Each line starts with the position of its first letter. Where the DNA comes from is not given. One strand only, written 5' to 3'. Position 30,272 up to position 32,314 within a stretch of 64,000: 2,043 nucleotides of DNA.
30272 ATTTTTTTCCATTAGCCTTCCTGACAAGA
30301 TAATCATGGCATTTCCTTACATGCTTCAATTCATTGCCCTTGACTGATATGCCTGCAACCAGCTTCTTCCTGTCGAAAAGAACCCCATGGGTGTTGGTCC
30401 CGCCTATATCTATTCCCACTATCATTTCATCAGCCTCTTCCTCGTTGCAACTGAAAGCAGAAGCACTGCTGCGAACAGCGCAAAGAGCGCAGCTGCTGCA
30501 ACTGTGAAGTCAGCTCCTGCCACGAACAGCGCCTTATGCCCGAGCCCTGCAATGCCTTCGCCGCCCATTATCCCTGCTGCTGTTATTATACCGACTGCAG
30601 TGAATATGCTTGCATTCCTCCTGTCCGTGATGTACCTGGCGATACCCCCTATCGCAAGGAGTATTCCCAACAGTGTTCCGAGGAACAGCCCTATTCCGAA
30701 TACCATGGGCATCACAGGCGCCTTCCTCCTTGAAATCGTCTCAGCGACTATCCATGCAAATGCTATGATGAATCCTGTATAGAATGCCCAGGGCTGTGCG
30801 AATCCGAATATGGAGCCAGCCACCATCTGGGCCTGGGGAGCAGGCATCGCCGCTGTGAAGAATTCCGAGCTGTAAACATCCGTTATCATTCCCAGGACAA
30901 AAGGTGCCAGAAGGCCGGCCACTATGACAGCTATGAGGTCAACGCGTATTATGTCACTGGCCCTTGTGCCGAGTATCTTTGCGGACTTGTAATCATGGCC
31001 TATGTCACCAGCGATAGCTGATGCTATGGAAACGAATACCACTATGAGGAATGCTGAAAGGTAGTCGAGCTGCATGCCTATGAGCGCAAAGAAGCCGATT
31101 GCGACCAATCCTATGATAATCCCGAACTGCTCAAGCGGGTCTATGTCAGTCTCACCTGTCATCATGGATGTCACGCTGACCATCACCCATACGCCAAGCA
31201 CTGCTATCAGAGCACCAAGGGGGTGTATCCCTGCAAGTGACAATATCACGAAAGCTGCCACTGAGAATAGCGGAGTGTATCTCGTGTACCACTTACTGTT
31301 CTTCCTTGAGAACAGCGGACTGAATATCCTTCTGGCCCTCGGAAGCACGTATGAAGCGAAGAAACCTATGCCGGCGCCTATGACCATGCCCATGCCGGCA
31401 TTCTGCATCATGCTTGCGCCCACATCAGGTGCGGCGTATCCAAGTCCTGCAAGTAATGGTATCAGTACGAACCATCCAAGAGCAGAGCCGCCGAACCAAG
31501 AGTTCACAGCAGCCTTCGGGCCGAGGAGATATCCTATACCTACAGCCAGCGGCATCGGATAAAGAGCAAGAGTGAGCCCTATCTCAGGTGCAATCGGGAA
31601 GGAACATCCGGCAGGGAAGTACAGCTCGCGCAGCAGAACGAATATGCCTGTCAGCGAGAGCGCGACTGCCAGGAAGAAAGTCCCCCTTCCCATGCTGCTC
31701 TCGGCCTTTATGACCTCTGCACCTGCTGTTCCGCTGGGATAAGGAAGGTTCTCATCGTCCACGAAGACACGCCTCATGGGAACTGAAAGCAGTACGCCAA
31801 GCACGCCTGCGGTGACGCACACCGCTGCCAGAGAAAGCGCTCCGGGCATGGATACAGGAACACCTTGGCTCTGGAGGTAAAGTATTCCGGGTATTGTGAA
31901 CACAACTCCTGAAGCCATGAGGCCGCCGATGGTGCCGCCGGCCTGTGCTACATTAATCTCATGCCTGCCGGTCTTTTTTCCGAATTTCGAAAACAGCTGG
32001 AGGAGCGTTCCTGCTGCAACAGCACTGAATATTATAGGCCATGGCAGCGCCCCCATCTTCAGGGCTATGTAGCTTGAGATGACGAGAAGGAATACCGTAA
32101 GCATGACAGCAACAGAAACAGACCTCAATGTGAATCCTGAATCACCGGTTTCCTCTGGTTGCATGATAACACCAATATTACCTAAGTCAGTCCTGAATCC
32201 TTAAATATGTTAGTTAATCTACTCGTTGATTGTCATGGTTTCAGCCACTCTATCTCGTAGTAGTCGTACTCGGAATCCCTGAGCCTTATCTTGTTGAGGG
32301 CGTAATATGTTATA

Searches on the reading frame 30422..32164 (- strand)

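Call 20: search_protein_families(library=pfam, proteins=[window:30422-32164:-], max_evalue=0.001)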
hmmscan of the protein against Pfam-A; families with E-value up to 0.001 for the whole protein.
window:30422-32164:- (580 aa): 1 family
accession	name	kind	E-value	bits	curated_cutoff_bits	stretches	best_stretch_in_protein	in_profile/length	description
PF03169.20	OPT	-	1.5e-42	146.6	25.8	2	11-242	2-257/623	OPT oligopeptide transporter protein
